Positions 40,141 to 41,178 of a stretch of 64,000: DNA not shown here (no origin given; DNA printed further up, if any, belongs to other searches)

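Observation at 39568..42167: Chimeric respiratory module: a GlpA/GlpD-type flavoprotein takes the place of SdhA in an SdhB-SdhC-SdhD-like operon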

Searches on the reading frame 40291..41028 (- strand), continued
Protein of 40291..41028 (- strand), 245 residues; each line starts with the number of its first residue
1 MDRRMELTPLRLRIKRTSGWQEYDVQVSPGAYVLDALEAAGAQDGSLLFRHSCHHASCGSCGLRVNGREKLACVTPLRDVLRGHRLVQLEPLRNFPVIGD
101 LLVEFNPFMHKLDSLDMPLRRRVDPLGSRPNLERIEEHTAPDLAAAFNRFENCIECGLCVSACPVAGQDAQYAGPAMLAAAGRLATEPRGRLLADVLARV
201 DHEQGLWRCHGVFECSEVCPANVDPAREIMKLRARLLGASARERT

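Call 51: search_protein_families(library=ncbifam, proteins=[L027:2173-3699:+, L029:1465-3048:+, L027:907-1743:+], max_evalue=0.00001)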
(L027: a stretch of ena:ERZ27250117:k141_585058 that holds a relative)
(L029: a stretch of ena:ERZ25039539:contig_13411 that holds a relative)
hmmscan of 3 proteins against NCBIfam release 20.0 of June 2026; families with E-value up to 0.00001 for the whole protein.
L027:2173-3699:+ (508 aa): 12 families
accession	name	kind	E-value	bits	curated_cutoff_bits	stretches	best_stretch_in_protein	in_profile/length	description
TIGR01312.1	XylB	equivalog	5.3e-104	348.4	380.25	1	5-493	1-480/481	xylulokinase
NF011601.0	PRK15027.1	equivalog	4.7e-73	246.2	912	1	5-499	3-482/484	xylulokinase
TIGR01311.1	glycerol_kin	equivalog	5.4e-71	239.4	590.35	1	3-484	2-482/496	glycerol kinase GlpK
TIGR01314.1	gntK_FGGY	equivalog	6.1e-69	232.9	648.55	1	3-489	1-486/505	gluconokinase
NF000756.0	PRK00047.1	subfamily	4.8e-66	223.1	498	1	2-482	5-481/502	glycerol kinase GlpK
NF008187.0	PRK10939.1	equivalog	2.3e-58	198.1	528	1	1-493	3-500/521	autoinducer-2 kinase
NF003154.0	PRK04123.1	equivalog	8.6e-52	176.6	428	1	1-493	3-534/554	ribulokinase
TIGR02628.1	fuculo_kin_coli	equivalog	6.7e-44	150.6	470.9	1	48-474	49-464/465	L-fuculokinase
TIGR01234.1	L-ribulokinase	equivalog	2.6e-36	125.5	583.25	1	3-491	2-525/536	ribulokinase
TIGR01315.1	5C_CHO_kinase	subfamily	9.9e-35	120.2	408.7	1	4-485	2-530/541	FGGY family pentulose kinase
NF007925.0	PRK10640.1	equivalog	3.6e-16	58.6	639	1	48-225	49-227/489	rhamnulokinase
TIGR02627.1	rhamnulo_kin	equivalog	7.9e-15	54.4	527.95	1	50-225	45-221/454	rhamnulokinase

L029:1465-3048:+ (527 aa): 12 families
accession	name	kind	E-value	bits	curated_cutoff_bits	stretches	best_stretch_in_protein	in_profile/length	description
TIGR01312.1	XylB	equivalog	1.2e-109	367.1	380.25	1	22-511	1-480/481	xylulokinase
TIGR01314.1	gntK_FGGY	equivalog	1.6e-80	271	648.55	1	20-522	1-501/505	gluconokinase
TIGR01311.1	glycerol_kin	equivalog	2.1e-72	244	590.35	1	20-505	2-485/496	glycerol kinase GlpK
NF011601.0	PRK15027.1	equivalog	6.3e-72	242.5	912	1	22-517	3-482/484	xylulokinase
NF008187.0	PRK10939.1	equivalog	1.5e-71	241.6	528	1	17-519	2-508/521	autoinducer-2 kinase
NF000756.0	PRK00047.1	subfamily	4.8e-68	229.7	498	1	17-504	3-485/502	glycerol kinase GlpK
NF003154.0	PRK04123.1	equivalog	5.1e-57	193.8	428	1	17-512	2-535/554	ribulokinase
TIGR02628.1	fuculo_kin_coli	equivalog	8.8e-45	153.5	470.9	1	68-488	52-460/465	L-fuculokinase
TIGR01234.1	L-ribulokinase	equivalog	5.8e-43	147.4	583.25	1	20-509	2-525/536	ribulokinase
TIGR01315.1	5C_CHO_kinase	subfamily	2.4e-35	122.2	408.7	1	21-508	2-531/541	FGGY family pentulose kinase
TIGR02627.1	rhamnulo_kin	equivalog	7.2e-26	90.8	527.95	2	88-236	67-215/454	rhamnulokinase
NF007925.0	PRK10640.1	equivalog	8.4e-22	77.2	639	1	83-233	68-218/489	rhamnulokinase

L027:907-1743:+ (278 aa): 7 families
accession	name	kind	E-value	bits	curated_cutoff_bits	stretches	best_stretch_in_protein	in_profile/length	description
NF005556.0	PRK07226.1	subfamily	3.5e-64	216.8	241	1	5-271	4-265/267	2-amino-3,7-dideoxy-D-threo-hept-6-ulosonate synthase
TIGR01949.1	ADH_synth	equivalog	3.7e-58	197.2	299.45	1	6-267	2-254/255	2-amino-3,7-dideoxy-D-threo-hept-6-ulosonate synthase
NF040816.1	Fbpase1_Arch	equivalog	6.8e-34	117.5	430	1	5-265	6-265/271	class I fructose-bisphosphate aldolase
NF006081.0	PRK08227.1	equivalog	1.1e-31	110.2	297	1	6-272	35-288/291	3-hydroxy-5-phosphonooxypentane-2,4-dione thiolase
NF041223.1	BagB_FevI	exception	6.2e-30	104.2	500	1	5-255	7-252/257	bagremycin/ferroverdin biosynthesis DhnA-type aldolase BagB/FevI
NF006704.0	PRK09250.1-1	equivalog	8.1e-13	47.9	277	0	50-190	73-212/308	class I fructose-bisphosphate aldolase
NF005321.0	PRK06852.1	equivalog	1.8e-08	33.9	420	1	166-268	191-302/308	aldolase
